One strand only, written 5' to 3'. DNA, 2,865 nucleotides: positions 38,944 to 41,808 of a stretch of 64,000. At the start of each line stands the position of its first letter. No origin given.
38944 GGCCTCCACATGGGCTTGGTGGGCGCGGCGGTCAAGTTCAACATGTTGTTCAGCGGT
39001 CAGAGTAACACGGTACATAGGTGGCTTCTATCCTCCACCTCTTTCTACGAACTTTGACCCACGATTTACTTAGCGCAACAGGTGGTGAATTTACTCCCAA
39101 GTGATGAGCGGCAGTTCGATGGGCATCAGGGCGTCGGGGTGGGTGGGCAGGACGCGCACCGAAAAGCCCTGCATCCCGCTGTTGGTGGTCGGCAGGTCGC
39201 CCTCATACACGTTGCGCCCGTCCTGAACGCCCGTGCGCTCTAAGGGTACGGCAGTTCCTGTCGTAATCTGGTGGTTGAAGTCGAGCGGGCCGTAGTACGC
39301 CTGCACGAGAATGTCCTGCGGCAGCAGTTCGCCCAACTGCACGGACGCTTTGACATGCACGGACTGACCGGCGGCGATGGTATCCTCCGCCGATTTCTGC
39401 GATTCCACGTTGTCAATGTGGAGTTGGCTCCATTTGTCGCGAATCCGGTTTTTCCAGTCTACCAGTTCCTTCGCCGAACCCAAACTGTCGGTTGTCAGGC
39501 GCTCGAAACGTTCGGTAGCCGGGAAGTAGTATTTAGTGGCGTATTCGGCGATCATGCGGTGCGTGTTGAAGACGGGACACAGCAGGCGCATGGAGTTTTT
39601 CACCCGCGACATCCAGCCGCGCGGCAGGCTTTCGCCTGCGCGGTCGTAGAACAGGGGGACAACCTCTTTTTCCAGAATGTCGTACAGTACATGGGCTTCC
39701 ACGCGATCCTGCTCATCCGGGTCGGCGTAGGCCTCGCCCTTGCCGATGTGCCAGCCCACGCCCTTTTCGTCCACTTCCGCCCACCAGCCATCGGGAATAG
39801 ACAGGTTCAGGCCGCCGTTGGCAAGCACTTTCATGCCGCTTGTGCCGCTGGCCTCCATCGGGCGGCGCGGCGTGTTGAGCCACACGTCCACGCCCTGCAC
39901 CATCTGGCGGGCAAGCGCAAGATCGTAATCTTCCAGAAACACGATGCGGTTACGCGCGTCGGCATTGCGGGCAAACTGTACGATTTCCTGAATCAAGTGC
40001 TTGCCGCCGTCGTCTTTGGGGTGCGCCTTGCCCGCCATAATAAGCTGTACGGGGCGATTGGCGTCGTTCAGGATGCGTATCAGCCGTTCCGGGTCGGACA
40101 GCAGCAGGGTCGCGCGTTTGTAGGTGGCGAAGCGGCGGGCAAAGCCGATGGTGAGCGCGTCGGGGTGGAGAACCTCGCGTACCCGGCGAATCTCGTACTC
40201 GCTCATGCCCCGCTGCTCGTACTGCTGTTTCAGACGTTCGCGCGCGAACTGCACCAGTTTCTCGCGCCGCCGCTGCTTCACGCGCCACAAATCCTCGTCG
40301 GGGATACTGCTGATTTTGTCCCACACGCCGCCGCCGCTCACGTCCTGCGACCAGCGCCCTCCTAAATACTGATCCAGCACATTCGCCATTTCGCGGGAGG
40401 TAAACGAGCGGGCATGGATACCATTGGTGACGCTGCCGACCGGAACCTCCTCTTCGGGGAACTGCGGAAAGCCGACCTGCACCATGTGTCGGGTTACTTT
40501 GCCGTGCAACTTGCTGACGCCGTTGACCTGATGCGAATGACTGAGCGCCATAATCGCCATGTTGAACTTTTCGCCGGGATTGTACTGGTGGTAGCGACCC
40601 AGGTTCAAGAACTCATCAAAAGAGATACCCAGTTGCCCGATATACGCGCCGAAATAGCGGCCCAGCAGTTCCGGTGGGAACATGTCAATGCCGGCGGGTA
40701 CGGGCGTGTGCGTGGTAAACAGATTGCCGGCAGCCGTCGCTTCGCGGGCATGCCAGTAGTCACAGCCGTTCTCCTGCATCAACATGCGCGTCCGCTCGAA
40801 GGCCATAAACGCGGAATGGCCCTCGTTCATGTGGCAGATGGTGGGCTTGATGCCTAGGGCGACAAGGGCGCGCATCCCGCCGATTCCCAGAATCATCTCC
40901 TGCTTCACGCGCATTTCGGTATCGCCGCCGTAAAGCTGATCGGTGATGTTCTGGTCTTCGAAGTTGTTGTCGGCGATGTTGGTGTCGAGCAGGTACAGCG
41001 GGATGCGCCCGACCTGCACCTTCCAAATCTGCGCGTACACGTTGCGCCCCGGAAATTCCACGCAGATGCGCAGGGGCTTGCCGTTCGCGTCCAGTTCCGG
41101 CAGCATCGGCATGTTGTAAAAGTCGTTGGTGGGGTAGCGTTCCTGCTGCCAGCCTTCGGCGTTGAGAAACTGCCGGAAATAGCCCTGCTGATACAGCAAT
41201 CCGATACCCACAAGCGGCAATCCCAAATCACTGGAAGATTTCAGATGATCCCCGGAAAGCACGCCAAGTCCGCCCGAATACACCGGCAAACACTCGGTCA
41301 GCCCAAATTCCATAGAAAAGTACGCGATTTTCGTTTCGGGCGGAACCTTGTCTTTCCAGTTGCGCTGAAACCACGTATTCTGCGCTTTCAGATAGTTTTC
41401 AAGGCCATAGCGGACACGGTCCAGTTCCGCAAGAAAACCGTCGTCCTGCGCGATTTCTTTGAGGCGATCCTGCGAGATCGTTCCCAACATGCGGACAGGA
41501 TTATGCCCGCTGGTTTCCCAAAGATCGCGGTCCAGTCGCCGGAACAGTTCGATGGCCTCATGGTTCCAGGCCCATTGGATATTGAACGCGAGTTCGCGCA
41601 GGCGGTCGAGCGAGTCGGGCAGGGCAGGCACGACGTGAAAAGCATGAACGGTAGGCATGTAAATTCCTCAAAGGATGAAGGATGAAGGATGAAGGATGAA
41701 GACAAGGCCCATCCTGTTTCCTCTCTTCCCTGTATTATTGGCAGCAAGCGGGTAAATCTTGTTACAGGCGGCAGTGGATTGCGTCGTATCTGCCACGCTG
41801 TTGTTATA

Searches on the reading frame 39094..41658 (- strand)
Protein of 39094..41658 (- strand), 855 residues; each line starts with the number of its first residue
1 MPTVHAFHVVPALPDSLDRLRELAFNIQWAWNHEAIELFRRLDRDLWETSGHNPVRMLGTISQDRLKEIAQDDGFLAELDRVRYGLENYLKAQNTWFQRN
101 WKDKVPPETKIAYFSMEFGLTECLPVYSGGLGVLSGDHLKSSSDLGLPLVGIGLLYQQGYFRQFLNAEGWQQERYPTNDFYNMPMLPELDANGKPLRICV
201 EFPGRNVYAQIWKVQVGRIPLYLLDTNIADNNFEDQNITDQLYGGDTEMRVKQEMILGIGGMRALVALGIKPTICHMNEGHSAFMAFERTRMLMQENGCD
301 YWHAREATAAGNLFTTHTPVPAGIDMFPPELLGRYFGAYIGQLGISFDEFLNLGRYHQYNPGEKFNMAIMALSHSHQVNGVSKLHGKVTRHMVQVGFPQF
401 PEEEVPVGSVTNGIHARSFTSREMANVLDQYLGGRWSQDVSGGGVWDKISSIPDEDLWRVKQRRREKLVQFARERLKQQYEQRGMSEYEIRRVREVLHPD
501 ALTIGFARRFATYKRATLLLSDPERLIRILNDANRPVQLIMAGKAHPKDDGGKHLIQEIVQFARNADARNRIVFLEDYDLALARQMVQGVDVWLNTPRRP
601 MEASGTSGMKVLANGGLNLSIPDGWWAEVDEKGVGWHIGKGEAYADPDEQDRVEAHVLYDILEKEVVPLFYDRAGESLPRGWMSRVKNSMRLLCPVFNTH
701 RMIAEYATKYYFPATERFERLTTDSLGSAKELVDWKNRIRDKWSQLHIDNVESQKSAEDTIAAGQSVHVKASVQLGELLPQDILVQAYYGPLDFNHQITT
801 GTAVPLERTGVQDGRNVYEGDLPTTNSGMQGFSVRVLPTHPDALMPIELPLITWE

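Call 72: search_protein_families(library=ncbifam, proteins=[window:39094-41658:-])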
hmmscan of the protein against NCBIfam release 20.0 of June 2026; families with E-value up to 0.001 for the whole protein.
window:39094-41658:- (855 aa): 6 families
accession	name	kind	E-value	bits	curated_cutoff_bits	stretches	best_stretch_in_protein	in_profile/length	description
TIGR02094.1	more_P_ylases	subfamily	1.2e-257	856.5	191.7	1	111-712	1-599/600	alpha-glucan family phosphorylase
NF041129.1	maldex_phorlase_Thcocales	equivalog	6.3e-237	788.7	1500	1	12-842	4-809/816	maltodextrin phosphorylase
TIGR02093.1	P_ylase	subfamily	3.5e-32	111.4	552.9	2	273-632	309-678/804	glycogen/starch/alpha-glucan family phosphorylase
NF011562.0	PRK14986.1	equivalog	1.3e-23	83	1546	1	275-632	317-684/815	glycogen phosphorylase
NF011561.0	PRK14985.1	equivalog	8.1e-19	67.3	1273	1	276-632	308-671/800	maltodextrin phosphorylase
NF010698.0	PRK14098.1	equivalog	0.00042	19.1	754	0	238-287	108-157/489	starch synthase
